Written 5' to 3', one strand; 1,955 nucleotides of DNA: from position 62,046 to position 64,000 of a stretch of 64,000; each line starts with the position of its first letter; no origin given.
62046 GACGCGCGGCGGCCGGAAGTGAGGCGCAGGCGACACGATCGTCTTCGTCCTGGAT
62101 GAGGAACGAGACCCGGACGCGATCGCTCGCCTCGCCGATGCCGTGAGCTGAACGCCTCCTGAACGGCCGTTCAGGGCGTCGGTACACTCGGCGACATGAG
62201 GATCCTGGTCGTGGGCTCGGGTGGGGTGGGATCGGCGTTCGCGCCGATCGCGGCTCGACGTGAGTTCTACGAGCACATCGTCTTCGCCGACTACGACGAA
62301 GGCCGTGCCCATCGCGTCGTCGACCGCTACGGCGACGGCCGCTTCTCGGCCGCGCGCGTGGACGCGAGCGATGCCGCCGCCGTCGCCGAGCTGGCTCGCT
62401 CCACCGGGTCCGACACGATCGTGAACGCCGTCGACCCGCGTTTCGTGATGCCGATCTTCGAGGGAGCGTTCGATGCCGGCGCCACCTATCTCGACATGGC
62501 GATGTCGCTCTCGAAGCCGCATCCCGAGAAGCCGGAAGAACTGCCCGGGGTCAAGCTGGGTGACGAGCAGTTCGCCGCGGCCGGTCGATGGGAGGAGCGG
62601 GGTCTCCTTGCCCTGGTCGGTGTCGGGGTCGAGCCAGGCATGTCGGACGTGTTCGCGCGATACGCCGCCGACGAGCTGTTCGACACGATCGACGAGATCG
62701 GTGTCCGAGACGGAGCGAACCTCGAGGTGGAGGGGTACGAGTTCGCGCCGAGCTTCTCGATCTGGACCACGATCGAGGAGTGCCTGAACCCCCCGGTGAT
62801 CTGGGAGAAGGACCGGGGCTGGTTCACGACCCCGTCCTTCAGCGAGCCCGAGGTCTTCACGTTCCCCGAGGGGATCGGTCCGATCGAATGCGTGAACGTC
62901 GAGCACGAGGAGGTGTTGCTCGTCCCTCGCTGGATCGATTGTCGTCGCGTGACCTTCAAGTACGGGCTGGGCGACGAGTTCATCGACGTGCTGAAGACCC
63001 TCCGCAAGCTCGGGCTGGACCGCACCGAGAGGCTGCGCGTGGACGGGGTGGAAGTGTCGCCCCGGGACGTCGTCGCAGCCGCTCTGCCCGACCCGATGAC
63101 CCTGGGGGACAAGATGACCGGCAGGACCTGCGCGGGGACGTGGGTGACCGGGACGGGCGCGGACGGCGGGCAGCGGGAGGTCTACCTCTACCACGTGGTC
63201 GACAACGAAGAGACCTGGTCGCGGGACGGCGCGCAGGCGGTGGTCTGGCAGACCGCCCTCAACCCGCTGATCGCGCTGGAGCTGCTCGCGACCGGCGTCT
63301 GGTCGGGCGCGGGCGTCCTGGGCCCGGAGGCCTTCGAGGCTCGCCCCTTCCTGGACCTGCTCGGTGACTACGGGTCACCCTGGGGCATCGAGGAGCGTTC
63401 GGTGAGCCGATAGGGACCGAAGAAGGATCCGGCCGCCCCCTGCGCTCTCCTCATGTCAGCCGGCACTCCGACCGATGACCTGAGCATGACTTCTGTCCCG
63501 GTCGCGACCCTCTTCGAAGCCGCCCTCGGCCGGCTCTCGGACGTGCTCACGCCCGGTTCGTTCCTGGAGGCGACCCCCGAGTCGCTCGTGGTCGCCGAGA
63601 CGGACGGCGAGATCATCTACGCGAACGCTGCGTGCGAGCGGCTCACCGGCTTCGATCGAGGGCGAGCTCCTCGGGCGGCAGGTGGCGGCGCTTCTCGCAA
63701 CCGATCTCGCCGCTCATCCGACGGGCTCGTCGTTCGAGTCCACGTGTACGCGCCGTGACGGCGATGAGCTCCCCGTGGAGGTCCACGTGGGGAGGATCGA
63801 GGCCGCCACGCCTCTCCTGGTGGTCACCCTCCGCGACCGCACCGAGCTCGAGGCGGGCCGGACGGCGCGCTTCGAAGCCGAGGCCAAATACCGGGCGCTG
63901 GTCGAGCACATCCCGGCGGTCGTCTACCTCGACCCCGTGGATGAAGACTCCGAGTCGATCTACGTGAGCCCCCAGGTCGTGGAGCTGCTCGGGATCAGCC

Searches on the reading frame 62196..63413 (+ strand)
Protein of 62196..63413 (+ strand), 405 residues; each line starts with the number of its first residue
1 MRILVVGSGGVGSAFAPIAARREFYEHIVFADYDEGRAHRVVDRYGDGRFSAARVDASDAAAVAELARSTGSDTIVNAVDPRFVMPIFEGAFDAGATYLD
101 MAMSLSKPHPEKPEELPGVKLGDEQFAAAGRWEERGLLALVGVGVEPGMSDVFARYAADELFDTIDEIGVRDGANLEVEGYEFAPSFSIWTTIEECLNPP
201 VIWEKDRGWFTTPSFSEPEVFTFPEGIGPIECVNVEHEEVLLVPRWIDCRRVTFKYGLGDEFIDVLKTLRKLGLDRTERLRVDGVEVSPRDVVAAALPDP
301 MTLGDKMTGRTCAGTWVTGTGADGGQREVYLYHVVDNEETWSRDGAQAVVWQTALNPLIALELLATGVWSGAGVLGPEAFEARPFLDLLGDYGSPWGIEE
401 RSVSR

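Call 7: search_protein_families(library=ncbifam, proteins=[window:62196-63413:+])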
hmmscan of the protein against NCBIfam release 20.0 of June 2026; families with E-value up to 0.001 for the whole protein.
window:62196-63413:+ (405 aa): 1 family
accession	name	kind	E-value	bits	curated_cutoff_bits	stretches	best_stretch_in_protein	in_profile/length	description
NF043000.1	carsnrspmd_synth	equivalog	3.1e-51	174.9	800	1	2-400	2-402/405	carboxynorspermidine synthase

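Call 8: search_protein_families(library=pfam, proteins=[window:62196-63413:+])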
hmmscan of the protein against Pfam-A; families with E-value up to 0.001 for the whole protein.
window:62196-63413:+ (405 aa): 2 families
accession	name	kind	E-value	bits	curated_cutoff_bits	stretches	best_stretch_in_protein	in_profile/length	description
PF16653.10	Sacchrp_dh_C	-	1.2e-24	88.3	31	1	144-393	1-264/265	Saccharopine dehydrogenase C-terminal domain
PF03435.24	Sacchrp_dh_NADP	-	2.8e-17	63.7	25.1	1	3-139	1-128/129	Saccharopine dehydrogenase NADP binding domain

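Call 21: find_homologous_proteins(query=window:62196-63413:+)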
Query window:62196-63413:+ (405 aa): 8000 proteins with E <= 0.001 among 8000 candidates; the best 120 are listed.
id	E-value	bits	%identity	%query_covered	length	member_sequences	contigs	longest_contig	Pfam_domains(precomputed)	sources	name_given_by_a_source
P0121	2.0e-290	981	-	-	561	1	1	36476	PF16653.11,PF03435.25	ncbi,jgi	-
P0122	1.5e-255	866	93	100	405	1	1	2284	PF16653.11,PF03435.25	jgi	jgi:saccharopine dehydrogenase (NAD+, L-lysine-forming)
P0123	6.6e-254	861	92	100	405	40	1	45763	PF16653.11,PF03435.25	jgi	jgi:saccharopine dehydrogenase (NAD+, L-lysine-forming)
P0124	3.4e-248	842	91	99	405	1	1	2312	PF16653.11,PF03435.25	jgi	jgi:saccharopine dehydrogenase-like NADP-dependent oxidoreductase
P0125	6.5e-248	841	91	100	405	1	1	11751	PF16653.11,PF03435.25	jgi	jgi:saccharopine dehydrogenase (NAD+, L-lysine-forming)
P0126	1.4e-246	836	91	99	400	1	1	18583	PF16653.11,PF03435.25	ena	-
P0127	2.5e-246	836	90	100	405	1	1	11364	PF16653.11,PF03435.25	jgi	jgi:saccharopine dehydrogenase (NAD+, L-lysine-forming)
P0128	3.2e-236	802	86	100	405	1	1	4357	PF16653.11,PF03435.25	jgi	jgi:saccharopine dehydrogenase-like NADP-dependent oxidoreductase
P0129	5.2e-236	802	85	100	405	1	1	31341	PF16653.11,PF03435.25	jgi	jgi:saccharopine dehydrogenase-like NADP-dependent oxidoreductase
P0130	6.7e-236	801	86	100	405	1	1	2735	PF16653.11,PF03435.25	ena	-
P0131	2.0e-235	800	85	99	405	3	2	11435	PF16653.11,PF03435.25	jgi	-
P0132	2.2e-235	800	84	100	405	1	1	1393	PF16653.11,PF03435.25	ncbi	-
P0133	6.3e-235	798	85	99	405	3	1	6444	PF16653.11,PF03435.25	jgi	jgi:saccharopine dehydrogenase (NAD+, L-lysine-forming)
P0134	8.7e-235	798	85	99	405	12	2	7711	PF16653.11,PF03435.25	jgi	jgi:saccharopine dehydrogenase-like NADP-dependent oxidoreductase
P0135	9.0e-235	798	84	96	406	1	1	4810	PF16653.11,PF03435.25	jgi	jgi:saccharopine dehydrogenase-like NADP-dependent oxidoreductase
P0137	1.3e-234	797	86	99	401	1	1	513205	PF16653.11,PF03435.25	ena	-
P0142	2.3e-233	793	86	99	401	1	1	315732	PF16653.11,PF03435.25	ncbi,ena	-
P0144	8.3e-233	791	85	100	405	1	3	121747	PF16653.11,PF03435.25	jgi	jgi:saccharopine dehydrogenase (NAD+, L-lysine-forming)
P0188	7.5e-228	775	83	99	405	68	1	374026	PF16653.11,PF03435.25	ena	-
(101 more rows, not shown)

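Call 23: find_encoding_contigs(protein=P0137, flank=6000, max_places=3)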
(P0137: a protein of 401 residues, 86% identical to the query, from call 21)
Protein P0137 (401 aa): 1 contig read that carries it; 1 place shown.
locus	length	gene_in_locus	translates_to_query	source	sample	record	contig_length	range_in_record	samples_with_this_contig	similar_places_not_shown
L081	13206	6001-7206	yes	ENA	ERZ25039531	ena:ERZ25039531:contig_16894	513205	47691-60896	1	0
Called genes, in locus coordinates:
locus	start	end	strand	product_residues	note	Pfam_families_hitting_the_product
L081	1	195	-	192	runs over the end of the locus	PF14329:DUF4386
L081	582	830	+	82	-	-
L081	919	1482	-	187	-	PF01872:RibD_C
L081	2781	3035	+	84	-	PF13473:Cupredoxin_1 (weak)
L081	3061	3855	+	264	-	PF01209:Ubie_methyltran, PF13489:Methyltransf_23, PF07021:MetW (weak), PF13847:Methyltransf_31, PF08241:Methyltransf_11, PF08242:Methyltransf_12, PF13649:Methyltransf_25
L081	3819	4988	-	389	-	PF02720:DUF222, PF01844:HNH (weak)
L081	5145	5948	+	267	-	PF00296:Bac_luciferase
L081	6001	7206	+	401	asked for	PF03435:Sacchrp_dh_NADP, PF16653:Sacchrp_dh_C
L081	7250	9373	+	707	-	PF00989:PAS (weak), PF13188:PAS_8 (faint), PF13426:PAS_9 (weak), PF08448:PAS_4, PF13426:PAS_9 (weak), PF08447:PAS_3, PF00990:GGDEF, PF00563:EAL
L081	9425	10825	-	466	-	PF03703:bPH_2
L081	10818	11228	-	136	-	PF03703:bPH_2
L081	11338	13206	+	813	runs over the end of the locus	PF00133:tRNA-synt_1, PF09334:tRNA-synt_1g, PF13603:tRNA-synt_1_2, PF00133:tRNA-synt_1, PF08264:Anticodon_1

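Call 24: find_encoding_contigs(protein=P0188, flank=6000, max_places=3)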
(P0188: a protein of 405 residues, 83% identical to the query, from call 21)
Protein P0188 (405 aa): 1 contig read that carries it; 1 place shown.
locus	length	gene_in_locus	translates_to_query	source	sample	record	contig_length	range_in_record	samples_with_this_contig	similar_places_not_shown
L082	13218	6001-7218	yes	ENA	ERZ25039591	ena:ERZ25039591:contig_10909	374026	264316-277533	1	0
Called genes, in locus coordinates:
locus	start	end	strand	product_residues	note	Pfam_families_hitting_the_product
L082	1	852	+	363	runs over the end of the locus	-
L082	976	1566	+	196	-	-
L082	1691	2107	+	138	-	PF01152:Bac_globin (weak)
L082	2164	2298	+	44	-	-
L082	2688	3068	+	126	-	PF00072:Response_reg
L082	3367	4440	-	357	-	-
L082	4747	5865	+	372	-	PF00353:HemolysinCabind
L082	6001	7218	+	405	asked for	PF03435:Sacchrp_dh_NADP, PF16653:Sacchrp_dh_C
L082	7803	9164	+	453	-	PF08447:PAS_3, PF00990:GGDEF, PF00563:EAL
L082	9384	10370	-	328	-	PF03703:bPH_2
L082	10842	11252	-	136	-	PF03703:bPH_2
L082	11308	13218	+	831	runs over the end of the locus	PF00133:tRNA-synt_1, PF09334:tRNA-synt_1g, PF13603:tRNA-synt_1_2, PF00133:tRNA-synt_1, PF08264:Anticodon_1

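Call 25: find_encoding_contigs(protein=P0121, flank=10000, max_places=3)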
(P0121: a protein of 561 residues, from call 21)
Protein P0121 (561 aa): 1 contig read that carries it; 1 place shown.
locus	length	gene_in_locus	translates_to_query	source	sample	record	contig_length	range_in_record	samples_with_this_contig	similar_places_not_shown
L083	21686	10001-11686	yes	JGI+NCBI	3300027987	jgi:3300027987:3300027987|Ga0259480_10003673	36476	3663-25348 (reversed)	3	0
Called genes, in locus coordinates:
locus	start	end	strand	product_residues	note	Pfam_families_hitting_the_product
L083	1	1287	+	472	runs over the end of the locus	PF11700:ATG22, PF07690:MFS_1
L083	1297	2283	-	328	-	PF01073:3Beta_HSD, PF01370:Epimerase, PF02719:Polysacc_synt_2, PF04321:RmlD_sub_bind, PF13460:NAD_binding_10, PF16363:GDP_Man_Dehyd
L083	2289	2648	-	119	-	PF13424:TPR_12 (weak), PF07719:TPR_2 (faint), PF13431:TPR_17 (faint), PF13432:TPR_16, PF14559:TPR_19, PF13428:TPR_14 (weak)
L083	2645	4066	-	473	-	PF01743:PolyA_pol, PF12627:PolyA_pol_RNAbd, PF01966:HD, PF13735:tRNA_NucTran2_2 (weak)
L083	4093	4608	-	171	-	PF01844:HNH, PF13395:HNH_4 (weak), PF14279:HNH_5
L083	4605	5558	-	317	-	PF00682:HMGL-like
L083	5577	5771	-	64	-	-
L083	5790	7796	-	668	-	PF12728:HTH_17, PF00289:Biotin_carb_N, PF02222:ATP-grasp, PF02786:CPSase_L_D2, PF07478:Dala_Dala_lig_C, PF02785:Biotin_carb_C, PF25919:BSH_CusB (weak), PF00364:Biotin_lipoyl, +2 more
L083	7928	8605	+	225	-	PF00881:Nitroreductase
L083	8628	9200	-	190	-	-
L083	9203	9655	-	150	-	PF00378:ECH_1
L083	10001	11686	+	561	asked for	PF03435:Sacchrp_dh_NADP, PF16653:Sacchrp_dh_C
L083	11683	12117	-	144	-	-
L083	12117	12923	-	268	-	PF03476:MOSC_N (weak), PF03473:MOSC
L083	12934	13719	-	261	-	PF13489:Methyltransf_23, PF01209:Ubie_methyltran (weak), PF08241:Methyltransf_11, PF08242:Methyltransf_12, PF13649:Methyltransf_25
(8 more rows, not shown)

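Call 27: find_encoding_contigs(protein=P0123, flank=6000, max_places=3)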
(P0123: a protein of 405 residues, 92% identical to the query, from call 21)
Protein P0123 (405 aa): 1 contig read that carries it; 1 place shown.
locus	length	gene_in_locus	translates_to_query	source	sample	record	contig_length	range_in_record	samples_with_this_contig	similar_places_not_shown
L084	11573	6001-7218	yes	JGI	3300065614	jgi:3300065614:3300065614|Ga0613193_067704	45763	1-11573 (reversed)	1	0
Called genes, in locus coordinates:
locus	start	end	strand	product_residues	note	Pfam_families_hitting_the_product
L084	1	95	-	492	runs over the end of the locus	-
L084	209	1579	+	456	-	PF00884:Sulfatase, PF16347:SGSH_C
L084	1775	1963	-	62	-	-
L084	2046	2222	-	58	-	-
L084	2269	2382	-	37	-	-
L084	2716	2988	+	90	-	PF06305:LapA_dom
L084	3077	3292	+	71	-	-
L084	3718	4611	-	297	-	PF07712:SURNod19 (weak)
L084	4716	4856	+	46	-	-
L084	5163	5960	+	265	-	PF00296:Bac_luciferase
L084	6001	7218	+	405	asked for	PF03435:Sacchrp_dh_NADP, PF16653:Sacchrp_dh_C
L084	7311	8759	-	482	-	PF03703:bPH_2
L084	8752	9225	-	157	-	PF03703:bPH_2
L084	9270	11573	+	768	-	?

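Call 28: find_encoding_contigs(protein=P0126, flank=6000, max_places=3)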
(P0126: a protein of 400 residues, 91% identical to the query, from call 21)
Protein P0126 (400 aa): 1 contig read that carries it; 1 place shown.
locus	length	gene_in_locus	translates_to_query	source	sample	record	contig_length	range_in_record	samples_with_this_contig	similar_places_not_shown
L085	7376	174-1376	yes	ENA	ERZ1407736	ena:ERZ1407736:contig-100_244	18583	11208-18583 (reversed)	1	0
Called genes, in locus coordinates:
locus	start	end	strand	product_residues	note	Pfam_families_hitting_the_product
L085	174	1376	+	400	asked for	PF03435:Sacchrp_dh_NADP, PF16653:Sacchrp_dh_C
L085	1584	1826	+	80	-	PF00072:Response_reg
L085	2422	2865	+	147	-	-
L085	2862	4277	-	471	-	PF03703:bPH_2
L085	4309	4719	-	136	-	PF03703:bPH_2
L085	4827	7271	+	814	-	PF00133:tRNA-synt_1, PF09334:tRNA-synt_1g, PF13603:tRNA-synt_1_2, PF00133:tRNA-synt_1, PF08264:Anticodon_1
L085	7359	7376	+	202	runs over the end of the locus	PF10531:SLBB, PF12836:HHH_3, PF00633:HHH (weak)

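Call 29: find_encoding_contigs(protein=P0142, flank=6000, max_places=3)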
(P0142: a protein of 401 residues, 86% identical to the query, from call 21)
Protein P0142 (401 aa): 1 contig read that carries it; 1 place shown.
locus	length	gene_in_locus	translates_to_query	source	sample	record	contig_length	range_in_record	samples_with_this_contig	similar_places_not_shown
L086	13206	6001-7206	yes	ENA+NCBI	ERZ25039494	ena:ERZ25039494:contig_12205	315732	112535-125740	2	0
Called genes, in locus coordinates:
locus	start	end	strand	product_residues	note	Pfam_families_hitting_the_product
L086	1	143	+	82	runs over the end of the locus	-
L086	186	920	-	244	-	PF03575:Peptidase_S51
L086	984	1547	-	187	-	PF01872:RibD_C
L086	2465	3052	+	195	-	-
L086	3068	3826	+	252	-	PF13489:Methyltransf_23, PF01209:Ubie_methyltran, PF13847:Methyltransf_31, PF08241:Methyltransf_11, PF08242:Methyltransf_12, PF13649:Methyltransf_25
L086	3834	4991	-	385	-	PF02720:DUF222, PF01844:HNH (weak)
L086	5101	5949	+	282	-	PF00296:Bac_luciferase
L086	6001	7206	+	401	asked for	PF03435:Sacchrp_dh_NADP, PF16653:Sacchrp_dh_C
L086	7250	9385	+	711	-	PF00989:PAS (weak), PF13188:PAS_8 (faint), PF13426:PAS_9 (weak), PF08448:PAS_4, PF13426:PAS_9, PF08447:PAS_3, PF00990:GGDEF, PF00563:EAL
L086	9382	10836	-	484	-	PF03703:bPH_2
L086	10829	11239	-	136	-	PF03703:bPH_2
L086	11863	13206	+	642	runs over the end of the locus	PF09334:tRNA-synt_1g (faint), PF13603:tRNA-synt_1_2, PF00133:tRNA-synt_1, PF08264:Anticodon_1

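Call 30: find_encoding_contigs(protein=P0144, flank=6000, max_places=3)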
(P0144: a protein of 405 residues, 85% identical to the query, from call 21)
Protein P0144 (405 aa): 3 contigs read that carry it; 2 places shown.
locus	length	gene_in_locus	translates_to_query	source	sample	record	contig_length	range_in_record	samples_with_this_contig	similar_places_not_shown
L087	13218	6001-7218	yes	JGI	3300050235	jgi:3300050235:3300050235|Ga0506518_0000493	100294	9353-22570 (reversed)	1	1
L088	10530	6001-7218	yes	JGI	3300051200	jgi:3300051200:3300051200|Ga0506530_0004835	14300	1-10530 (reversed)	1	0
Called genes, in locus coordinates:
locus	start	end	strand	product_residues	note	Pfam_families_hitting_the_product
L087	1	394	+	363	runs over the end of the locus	PF05988:DUF899 (faint), PF00578:AhpC-TSA, PF02630:SCO1-SenC (faint), PF08534:Redoxin, PF13098:Thioredoxin_2 (faint), PF00578:AhpC-TSA, PF08534:Redoxin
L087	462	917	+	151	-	-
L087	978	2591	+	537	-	PF01663:Phosphodiest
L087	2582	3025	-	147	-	PF07366:SnoaL, PF12680:SnoaL_2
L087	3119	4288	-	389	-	PF02720:DUF222, PF01844:HNH (faint)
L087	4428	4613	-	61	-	-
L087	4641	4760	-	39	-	-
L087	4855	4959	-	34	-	-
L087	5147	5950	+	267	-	PF00296:Bac_luciferase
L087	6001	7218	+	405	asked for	PF03435:Sacchrp_dh_NADP, PF16653:Sacchrp_dh_C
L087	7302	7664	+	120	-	PF00072:Response_reg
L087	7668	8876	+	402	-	PF02985:HEAT (faint), PF13646:HEAT_2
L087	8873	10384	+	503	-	PF13506:Glyco_transf_21 (faint), PF00535:Glycos_transf_2, PF13641:Glyco_tranf_2_3, PF13632:Glyco_trans_2_3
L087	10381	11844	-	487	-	PF03703:bPH_2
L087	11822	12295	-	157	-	PF03703:bPH_2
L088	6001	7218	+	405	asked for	PF03435:Sacchrp_dh_NADP, PF16653:Sacchrp_dh_C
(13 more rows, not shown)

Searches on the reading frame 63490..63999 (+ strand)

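Call 41: search_protein_families(library=pfam, proteins=[window:63490-63999:+], max_evalue=0.01)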
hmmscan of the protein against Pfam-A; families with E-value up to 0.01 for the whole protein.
window:63490-63999:+ (170 aa): 1 family
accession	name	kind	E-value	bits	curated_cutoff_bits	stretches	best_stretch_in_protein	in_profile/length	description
PF13426.13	PAS_9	-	0.0032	18.1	27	0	78-119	59-103/103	PAS domain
